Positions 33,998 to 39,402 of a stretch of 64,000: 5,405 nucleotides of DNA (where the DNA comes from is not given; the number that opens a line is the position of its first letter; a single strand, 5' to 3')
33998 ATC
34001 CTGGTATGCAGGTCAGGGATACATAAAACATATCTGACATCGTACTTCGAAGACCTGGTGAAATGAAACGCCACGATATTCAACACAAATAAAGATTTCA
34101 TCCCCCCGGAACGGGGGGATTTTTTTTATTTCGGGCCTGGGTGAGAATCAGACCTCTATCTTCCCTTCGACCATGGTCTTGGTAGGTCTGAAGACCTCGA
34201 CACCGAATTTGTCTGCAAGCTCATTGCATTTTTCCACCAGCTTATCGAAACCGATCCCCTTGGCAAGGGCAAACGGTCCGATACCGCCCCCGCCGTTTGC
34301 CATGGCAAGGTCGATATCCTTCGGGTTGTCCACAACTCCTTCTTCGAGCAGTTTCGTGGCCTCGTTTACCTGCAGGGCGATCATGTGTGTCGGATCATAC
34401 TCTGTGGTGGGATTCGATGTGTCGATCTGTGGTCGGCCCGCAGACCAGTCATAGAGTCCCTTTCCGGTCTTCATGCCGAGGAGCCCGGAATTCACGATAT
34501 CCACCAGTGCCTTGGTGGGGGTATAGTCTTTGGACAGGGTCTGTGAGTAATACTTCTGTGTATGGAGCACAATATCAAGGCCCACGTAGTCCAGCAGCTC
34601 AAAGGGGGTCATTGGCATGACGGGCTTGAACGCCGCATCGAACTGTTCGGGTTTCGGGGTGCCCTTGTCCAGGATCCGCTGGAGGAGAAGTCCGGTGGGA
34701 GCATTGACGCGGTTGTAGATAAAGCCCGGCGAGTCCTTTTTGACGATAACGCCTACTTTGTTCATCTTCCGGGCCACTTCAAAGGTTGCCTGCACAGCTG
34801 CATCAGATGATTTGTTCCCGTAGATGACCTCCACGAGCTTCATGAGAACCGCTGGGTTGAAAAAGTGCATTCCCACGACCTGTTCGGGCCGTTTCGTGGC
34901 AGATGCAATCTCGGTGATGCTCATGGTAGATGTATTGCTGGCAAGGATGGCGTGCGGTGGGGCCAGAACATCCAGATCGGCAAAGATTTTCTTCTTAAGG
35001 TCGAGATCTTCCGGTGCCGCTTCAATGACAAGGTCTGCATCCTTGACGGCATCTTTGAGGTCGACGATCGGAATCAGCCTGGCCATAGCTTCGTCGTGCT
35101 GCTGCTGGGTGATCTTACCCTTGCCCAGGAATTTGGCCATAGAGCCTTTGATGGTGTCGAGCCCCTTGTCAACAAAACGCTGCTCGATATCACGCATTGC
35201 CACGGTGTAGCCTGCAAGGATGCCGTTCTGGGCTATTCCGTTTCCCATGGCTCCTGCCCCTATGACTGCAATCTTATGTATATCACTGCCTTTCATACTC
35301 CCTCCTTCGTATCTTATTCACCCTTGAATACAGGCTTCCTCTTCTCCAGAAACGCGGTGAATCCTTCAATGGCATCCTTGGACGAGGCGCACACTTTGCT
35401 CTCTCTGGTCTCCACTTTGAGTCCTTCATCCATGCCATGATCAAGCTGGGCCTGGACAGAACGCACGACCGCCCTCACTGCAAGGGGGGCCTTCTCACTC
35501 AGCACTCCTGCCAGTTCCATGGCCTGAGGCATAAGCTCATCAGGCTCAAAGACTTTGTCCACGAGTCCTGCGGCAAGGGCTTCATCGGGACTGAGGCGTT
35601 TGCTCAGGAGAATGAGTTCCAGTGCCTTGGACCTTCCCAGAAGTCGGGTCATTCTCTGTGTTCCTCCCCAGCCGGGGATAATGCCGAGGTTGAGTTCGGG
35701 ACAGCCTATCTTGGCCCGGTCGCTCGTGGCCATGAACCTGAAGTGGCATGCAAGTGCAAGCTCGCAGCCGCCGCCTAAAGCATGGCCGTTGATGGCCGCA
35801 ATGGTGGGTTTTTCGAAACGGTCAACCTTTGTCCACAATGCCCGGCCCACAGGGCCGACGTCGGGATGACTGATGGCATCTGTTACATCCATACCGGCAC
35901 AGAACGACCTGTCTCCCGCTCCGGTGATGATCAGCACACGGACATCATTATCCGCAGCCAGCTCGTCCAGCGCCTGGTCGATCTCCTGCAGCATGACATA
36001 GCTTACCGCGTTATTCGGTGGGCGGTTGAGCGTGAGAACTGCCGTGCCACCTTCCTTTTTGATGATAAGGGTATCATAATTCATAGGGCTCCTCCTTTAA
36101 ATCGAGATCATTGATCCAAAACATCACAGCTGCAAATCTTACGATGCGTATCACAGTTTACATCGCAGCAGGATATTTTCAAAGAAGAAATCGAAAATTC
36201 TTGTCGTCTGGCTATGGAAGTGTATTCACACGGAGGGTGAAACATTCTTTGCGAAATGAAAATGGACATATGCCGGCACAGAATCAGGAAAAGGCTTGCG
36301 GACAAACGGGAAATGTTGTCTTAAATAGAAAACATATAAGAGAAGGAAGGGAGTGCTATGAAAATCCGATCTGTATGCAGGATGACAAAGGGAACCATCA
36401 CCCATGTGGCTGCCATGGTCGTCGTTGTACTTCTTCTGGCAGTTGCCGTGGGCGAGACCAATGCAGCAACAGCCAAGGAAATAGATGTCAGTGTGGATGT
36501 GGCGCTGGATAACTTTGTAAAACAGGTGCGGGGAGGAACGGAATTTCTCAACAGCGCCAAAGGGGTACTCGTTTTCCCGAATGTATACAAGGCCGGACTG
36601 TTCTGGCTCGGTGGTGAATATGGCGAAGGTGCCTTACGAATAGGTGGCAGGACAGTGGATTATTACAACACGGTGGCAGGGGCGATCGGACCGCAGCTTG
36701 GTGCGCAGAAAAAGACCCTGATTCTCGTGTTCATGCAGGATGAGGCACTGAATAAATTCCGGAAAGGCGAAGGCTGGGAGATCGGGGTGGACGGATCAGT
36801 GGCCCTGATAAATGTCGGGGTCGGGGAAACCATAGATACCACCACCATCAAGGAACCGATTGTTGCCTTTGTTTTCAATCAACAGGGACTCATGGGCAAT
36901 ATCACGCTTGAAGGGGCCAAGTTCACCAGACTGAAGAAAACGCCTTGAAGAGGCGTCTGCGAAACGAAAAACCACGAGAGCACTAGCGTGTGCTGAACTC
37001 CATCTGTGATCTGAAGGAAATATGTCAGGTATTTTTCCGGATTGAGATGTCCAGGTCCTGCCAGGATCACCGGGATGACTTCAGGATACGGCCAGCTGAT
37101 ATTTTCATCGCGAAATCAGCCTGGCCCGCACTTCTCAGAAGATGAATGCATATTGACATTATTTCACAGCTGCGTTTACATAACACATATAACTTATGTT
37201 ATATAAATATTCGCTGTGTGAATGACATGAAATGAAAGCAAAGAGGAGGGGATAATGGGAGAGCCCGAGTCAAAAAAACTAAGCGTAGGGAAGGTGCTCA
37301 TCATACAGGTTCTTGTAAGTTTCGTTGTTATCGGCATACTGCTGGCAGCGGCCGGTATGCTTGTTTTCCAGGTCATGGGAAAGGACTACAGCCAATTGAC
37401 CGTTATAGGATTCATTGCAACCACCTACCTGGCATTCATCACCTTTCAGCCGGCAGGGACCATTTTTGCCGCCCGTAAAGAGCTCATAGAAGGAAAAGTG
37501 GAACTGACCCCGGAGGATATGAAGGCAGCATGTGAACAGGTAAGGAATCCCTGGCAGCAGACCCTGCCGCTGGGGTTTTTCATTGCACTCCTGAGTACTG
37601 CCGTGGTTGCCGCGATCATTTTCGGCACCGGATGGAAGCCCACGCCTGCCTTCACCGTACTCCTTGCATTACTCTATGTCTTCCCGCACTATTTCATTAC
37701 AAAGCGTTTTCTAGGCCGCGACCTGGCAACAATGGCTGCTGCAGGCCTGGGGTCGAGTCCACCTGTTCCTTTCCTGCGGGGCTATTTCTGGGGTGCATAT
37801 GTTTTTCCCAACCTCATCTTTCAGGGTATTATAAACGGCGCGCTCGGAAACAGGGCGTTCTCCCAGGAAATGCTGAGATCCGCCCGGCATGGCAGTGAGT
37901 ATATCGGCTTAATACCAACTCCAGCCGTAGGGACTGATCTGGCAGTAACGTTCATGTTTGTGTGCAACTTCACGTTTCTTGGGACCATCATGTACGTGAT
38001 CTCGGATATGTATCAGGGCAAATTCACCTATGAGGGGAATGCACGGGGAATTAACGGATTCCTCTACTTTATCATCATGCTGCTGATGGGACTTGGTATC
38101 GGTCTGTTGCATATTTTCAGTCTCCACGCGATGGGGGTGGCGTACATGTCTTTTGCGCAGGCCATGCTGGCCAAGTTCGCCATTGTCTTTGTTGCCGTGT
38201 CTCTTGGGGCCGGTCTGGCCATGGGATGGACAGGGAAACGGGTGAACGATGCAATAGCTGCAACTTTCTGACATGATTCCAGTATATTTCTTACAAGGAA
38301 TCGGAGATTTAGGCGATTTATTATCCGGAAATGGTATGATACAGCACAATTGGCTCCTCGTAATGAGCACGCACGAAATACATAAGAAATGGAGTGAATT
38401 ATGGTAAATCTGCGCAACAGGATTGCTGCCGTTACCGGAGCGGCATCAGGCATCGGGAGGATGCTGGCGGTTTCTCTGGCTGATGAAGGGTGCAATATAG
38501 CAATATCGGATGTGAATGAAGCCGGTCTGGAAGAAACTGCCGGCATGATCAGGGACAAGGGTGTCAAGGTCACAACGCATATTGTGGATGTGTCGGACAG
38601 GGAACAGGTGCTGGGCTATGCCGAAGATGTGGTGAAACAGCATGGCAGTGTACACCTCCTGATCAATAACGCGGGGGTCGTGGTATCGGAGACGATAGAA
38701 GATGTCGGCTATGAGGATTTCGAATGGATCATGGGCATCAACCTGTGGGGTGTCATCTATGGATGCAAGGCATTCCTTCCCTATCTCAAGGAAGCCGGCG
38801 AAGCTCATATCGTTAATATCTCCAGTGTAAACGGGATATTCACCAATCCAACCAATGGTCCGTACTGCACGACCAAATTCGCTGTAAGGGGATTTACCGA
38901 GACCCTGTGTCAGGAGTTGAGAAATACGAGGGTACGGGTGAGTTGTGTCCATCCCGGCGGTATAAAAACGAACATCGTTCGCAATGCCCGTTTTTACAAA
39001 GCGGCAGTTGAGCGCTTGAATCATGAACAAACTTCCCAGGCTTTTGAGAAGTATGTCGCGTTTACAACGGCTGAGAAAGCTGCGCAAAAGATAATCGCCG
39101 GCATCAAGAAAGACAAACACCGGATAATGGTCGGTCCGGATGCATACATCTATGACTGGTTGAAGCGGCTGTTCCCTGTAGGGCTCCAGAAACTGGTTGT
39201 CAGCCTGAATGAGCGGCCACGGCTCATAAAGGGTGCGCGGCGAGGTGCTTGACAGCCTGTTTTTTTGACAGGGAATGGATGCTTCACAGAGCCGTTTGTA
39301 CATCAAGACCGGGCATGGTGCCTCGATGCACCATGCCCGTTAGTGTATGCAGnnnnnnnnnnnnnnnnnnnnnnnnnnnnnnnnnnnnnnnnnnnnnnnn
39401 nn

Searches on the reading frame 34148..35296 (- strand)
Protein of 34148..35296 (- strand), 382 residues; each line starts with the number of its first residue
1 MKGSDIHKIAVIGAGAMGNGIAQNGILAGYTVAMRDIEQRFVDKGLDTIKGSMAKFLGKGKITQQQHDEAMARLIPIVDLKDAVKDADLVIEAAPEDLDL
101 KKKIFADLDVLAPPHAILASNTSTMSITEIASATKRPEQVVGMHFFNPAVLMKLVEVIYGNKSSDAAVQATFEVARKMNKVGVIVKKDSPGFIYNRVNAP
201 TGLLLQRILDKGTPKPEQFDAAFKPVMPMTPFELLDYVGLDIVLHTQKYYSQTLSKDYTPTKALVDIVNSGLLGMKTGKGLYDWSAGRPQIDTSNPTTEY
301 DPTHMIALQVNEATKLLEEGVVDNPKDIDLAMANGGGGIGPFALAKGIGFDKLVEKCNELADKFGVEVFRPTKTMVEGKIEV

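Call 20: search_protein_families(library=pfam, proteins=[window:34148-35296:-])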
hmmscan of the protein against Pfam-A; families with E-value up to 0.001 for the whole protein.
window:34148-35296:- (382 aa): 3 families
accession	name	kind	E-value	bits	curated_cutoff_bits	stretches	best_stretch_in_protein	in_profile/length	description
PF02737.24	3HCDH_N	-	7.8e-65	218.6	22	1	8-188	1-179/180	3-hydroxyacyl-CoA dehydrogenase, NAD binding domain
PF00725.27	3HCDH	-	2e-27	96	22.1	2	191-284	1-97/97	3-hydroxyacyl-CoA dehydrogenase, C-terminal domain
PF03446.21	NAD_binding_2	-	4.9e-05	23.8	21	1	8-106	1-75/161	NAD binding domain of 6-phosphogluconate dehydrogenase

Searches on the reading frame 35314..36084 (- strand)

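Call 20: search_protein_families(library=pfam, proteins=[window:35314-36084:-])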
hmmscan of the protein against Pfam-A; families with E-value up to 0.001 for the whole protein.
window:35314-36084:- (256 aa): 2 families
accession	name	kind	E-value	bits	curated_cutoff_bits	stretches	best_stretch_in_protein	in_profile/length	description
PF00378.25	ECH_1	-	5.1e-61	206.6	27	1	11-255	3-250/251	Enoyl-CoA hydratase/isomerase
PF16113.10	ECH_2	-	1.1e-33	117.6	27.2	1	15-184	2-177/335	Enoyl-CoA hydratase/isomerase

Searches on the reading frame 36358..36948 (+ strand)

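Call 20: search_protein_families(library=pfam, proteins=[window:36358-36948:+])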
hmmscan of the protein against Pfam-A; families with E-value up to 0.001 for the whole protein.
window:36358-36948:+ (196 aa): 1 family
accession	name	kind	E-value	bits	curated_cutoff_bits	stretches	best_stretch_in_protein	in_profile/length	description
PF04366.17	Ysc84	-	1.7e-10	41.2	25.1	1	108-191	3-87/127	Las17-binding protein actin regulator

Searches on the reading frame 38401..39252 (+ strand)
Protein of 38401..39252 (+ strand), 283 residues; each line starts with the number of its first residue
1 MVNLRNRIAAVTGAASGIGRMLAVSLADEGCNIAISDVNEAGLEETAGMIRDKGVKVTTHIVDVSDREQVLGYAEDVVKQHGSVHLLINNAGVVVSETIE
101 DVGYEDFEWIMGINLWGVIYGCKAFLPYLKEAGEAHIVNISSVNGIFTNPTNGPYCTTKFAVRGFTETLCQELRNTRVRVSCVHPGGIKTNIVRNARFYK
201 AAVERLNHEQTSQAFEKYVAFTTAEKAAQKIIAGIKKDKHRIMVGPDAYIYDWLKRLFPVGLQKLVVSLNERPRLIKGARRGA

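Call 3: search_protein_families(library=pfam, proteins=[window:38401-39252:+])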
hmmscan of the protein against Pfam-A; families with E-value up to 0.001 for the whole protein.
window:38401-39252:+ (283 aa): 3 families
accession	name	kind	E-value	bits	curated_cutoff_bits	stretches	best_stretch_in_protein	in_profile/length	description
PF00106.31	adh_short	-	2.8e-52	177.5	26.6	1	8-196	2-190/195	short chain dehydrogenase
PF13561.12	adh_short_C2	-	1.2e-39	136.8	27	1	13-206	1-194/236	Enoyl-(Acyl carrier protein) reductase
PF08659.16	KR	-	3.8e-12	46.9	22.6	1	11-183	5-173/180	KR domain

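Call 45: search_protein_families(library=ncbifam, proteins=[window:38401-39252:+])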
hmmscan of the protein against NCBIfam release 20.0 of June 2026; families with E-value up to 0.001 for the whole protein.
window:38401-39252:+ (283 aa): 221 families (the best 25 are shown)
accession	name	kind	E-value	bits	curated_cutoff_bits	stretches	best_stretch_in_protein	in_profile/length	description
NF004514.1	PRK05855.1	equivalog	1.2e-61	209.1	455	1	4-262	311-570/578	SDR family oxidoreductase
NF005881.0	PRK07832.1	equivalog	4e-58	196.9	296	1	3-270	6-273/287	SDR family oxidoreductase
NF004843.0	PRK06194.1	equivalog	2.7e-55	187.8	308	1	1-247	1-257/295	hypothetical protein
NF006123.0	PRK08267.1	equivalog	2.7e-55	187.4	261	1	11-269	7-255/261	SDR family oxidoreductase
NF004196.0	PRK05650.1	equivalog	2.4e-54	184.3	297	1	7-272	4-262/272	SDR family oxidoreductase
NF004825.0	PRK06181.1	equivalog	2.8e-53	180.9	215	1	3-267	3-260/268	SDR family oxidoreductase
NF005495.0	PRK07109.1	subfamily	7.8e-48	163.4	264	1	4-266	6-259/334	SDR family oxidoreductase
NF005878.0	PRK07825.1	subfamily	2.5e-47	161.5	287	1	2-260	5-242/278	short chain dehydrogenase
NF005806.0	PRK07666.1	equivalog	3.2e-46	157.6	286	1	2-204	3-205/239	3-ketoacyl-ACP reductase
TIGR03971.1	SDR_subfam_1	subfamily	1.3e-44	152.6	300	1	4-221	1-232/271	mycofactocin-coupled SDR family oxidoreductase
NF005559.1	PRK07231.1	subfamily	2e-44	152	215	1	4-196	2-194/249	glucose 1-dehydrogenase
TIGR01963.1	PHB_DH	subfamily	2.1e-44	151.7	307.05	1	7-210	2-205/255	3-hydroxybutyrate dehydrogenase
NF004791.0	PRK06138.1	equivalog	2.8e-44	151.3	312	1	3-232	2-228/252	SDR family oxidoreductase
NF005372.1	PRK06914.1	subfamily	3.7e-44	151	320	1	6-266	2-272/279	SDR family oxidoreductase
TIGR02415.1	23BDH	subfamily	6.8e-44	150.2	304.35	1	7-220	1-215/254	acetoin reductase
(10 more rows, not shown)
